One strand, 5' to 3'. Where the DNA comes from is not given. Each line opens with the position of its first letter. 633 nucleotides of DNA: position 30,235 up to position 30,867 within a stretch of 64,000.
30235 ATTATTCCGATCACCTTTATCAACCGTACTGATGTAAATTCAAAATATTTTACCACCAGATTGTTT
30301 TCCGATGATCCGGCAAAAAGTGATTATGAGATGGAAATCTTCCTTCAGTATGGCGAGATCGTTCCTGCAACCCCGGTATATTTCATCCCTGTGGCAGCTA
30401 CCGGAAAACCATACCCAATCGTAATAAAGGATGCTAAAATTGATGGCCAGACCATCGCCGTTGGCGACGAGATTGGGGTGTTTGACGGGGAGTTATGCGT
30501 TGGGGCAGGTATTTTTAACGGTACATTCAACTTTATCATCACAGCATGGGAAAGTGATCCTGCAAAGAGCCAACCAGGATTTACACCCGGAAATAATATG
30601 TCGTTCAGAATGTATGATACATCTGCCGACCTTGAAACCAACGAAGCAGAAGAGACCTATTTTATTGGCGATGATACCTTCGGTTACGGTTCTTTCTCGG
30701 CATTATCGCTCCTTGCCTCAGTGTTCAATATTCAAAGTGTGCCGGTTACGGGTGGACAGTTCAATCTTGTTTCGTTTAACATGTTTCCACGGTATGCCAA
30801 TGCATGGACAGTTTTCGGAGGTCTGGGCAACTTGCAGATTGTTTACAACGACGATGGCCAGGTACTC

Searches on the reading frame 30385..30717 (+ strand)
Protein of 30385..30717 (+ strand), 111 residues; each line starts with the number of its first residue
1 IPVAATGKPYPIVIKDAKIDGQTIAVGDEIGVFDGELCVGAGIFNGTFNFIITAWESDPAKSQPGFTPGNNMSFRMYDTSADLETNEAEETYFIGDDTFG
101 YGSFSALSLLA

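Call 8: search_protein_families(library=pfam, proteins=[window:30385-30717:+], max_evalue=10)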
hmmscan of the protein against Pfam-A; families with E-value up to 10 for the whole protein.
window:30385-30717:+ (111 aa): 1 family
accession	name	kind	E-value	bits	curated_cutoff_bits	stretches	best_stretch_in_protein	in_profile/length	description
PF00742.24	Homoserine_dh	-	0.051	13.9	22.9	1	41-84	19-62/173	Homoserine dehydrogenase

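Call 9: search_protein_families(library=ncbifam, proteins=[window:30385-30717:+], max_evalue=10)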
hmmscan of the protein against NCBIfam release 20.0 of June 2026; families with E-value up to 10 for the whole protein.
window:30385-30717:+ (111 aa): 1 family
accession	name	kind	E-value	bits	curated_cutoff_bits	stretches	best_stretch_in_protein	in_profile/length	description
NF004976.0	PRK06349.1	subfamily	0.091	11.8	205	1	41-88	156-203/430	homoserine dehydrogenase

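Call 10: find_homologous_proteins(query=window:30385-30717:+, max_evalue=0.001)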
Query window:30385-30717:+ (111 aa): 2 proteins with E <= 0.001 among 6 candidates.
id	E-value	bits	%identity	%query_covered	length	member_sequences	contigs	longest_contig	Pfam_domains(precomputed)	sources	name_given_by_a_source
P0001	4.3e-15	74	68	50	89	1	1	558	PF00271.38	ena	-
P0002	2.0e-10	59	48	69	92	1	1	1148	-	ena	-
